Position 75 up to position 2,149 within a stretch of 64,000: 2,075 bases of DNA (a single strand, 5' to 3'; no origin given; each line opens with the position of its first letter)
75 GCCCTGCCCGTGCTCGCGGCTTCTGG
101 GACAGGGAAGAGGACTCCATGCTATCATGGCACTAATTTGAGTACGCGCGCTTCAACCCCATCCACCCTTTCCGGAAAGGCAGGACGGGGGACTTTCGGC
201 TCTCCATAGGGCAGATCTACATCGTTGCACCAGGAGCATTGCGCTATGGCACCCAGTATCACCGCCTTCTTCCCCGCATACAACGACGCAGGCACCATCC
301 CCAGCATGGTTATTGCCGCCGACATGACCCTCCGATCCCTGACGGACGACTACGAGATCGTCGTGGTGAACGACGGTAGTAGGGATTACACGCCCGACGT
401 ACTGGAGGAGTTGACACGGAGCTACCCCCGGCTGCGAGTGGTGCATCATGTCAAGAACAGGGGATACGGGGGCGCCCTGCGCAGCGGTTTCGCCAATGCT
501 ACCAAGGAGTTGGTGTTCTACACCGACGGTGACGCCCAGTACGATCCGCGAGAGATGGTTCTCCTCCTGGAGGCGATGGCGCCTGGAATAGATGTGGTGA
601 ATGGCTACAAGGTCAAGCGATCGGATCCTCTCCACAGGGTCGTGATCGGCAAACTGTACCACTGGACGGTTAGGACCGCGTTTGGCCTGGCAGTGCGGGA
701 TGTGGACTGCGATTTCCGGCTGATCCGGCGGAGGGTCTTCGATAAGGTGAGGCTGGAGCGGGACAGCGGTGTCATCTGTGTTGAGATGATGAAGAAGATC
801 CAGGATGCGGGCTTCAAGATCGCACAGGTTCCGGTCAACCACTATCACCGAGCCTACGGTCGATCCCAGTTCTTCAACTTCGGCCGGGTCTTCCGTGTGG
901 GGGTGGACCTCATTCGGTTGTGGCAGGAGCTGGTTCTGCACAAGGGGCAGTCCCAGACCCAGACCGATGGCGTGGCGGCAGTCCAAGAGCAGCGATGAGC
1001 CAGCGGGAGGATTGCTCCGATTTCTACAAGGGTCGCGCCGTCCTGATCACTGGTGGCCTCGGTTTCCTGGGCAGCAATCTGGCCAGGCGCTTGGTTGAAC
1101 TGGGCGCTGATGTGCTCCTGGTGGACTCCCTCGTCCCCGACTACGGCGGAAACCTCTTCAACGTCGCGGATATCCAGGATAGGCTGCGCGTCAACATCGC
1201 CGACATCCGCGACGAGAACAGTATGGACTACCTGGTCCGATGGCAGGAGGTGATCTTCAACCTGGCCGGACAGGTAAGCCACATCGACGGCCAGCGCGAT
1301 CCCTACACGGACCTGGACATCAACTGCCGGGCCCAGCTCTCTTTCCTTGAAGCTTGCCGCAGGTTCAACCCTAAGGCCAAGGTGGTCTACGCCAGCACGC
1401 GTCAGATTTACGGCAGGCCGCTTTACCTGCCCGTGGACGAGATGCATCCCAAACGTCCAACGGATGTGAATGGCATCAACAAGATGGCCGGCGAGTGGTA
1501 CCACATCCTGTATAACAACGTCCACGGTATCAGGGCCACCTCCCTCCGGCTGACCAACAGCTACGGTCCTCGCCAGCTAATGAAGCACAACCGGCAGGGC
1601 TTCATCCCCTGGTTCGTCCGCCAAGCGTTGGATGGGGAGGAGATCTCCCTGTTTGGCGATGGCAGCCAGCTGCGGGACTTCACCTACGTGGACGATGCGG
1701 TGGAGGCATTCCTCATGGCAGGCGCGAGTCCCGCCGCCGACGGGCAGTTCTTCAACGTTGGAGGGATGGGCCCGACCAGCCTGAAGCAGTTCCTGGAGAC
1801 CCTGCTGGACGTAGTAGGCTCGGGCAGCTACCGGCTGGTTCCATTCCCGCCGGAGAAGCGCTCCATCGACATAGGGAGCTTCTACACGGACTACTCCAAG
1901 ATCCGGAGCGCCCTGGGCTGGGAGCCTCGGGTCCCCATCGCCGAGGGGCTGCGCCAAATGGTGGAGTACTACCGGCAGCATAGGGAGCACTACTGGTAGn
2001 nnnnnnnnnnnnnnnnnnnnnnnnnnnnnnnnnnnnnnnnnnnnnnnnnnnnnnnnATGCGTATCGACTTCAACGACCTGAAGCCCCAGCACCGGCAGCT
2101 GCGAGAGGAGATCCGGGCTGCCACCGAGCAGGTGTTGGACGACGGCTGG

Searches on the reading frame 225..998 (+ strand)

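Call 50: search_protein_families(library=pfam, proteins=[window:225-998:+], max_evalue=0.00001)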
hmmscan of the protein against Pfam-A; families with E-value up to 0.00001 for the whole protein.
window:225-998:+ (257 aa): 2 families
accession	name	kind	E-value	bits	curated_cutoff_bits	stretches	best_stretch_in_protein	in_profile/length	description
PF00535.33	Glycos_transf_2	-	1.1e-23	84.5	23.3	1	17-175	5-167/168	Glycosyl transferase family 2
PF13641.12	Glyco_tranf_2_3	-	3.1e-08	34.4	27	1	10-169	1-154/230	Glycosyltransferase like family 2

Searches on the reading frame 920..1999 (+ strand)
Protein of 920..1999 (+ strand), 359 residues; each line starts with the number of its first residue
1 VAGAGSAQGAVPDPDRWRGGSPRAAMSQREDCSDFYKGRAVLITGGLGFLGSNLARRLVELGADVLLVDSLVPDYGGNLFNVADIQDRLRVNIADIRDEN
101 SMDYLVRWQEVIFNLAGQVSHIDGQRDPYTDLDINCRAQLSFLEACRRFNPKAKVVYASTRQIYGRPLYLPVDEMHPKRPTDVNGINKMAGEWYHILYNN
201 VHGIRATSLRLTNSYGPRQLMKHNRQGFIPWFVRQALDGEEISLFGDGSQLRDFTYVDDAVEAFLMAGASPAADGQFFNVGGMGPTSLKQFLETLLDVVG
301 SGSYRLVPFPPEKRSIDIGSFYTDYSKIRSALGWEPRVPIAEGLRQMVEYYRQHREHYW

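Call 50: search_protein_families(library=pfam, proteins=[window:920-1999:+], max_evalue=0.00001)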
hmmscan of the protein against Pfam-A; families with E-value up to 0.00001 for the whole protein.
window:920-1999:+ (359 aa): 5 families
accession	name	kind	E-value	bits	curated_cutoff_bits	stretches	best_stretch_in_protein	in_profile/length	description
PF01370.27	Epimerase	-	4.7e-49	167.4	20.9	1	41-281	1-240/240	NAD dependent epimerase/dehydratase family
PF16363.11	GDP_Man_Dehyd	-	8.3e-44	150.8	27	1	42-347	1-332/332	GDP-mannose 4,6 dehydratase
PF01073.25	3Beta_HSD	-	7.4e-11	42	22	1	42-301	1-270/280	3-beta hydroxysteroid dehydrogenase/isomerase family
PF04321.23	RmlD_sub_bind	-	5.5e-09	36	27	1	41-310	3-242/287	RmlD substrate binding domain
PF02719.21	Polysacc_synt_2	-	6.1e-06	26.1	20.2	0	41-299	1-247/293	Polysaccharide biosynthesis protein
